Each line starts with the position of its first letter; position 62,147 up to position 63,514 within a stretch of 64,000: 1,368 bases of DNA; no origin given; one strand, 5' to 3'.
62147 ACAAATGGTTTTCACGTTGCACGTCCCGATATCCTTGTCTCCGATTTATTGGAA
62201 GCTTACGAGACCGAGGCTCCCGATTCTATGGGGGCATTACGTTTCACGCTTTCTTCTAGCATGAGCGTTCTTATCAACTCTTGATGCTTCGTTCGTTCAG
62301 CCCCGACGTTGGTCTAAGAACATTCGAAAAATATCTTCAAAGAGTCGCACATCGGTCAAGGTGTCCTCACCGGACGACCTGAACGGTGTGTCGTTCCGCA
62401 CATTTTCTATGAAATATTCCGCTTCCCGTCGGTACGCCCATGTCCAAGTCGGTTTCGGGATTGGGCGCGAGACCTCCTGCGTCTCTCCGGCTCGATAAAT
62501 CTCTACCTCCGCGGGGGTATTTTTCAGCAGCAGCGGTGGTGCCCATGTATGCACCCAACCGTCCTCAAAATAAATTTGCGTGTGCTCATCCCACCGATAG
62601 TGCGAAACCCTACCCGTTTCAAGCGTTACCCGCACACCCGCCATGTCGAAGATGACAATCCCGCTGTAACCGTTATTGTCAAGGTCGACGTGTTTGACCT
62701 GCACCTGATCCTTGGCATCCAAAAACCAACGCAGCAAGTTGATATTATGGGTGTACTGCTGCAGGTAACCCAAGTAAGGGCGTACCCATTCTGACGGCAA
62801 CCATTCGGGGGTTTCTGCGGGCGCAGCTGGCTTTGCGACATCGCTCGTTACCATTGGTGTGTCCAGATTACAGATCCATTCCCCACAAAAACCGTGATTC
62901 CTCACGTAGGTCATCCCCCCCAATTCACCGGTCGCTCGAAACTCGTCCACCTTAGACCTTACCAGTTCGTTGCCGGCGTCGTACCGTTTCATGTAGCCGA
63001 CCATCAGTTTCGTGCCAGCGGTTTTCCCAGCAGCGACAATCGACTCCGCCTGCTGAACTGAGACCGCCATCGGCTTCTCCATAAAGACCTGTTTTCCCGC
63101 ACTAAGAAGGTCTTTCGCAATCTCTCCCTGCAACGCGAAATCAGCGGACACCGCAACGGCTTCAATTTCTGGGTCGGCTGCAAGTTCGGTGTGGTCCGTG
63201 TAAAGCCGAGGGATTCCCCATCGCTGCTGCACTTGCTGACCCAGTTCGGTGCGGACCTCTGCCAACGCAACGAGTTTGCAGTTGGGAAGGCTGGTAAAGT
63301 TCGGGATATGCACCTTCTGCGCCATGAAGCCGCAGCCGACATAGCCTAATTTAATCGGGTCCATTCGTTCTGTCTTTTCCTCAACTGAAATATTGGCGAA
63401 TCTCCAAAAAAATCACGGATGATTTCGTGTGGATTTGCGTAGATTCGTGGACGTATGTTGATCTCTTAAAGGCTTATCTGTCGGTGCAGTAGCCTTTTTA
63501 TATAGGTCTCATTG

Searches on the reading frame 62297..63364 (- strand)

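Call 49: search_protein_families(library=pfam, proteins=[window:62297-63364:-], max_evalue=0.001)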
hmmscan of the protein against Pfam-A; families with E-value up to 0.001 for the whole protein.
window:62297-63364:- (355 aa): 2 families
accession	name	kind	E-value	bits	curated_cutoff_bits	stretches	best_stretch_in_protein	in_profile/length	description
PF01408.29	GFO_IDH_MocA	-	3.2e-23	83.1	24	1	5-124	2-120/120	Oxidoreductase family, NAD-binding Rossmann fold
PF22725.1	GFO_IDH_MocA_C3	-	0.00026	21.4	27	1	202-271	48-123/124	GFO/IDH/MocA C-terminal domain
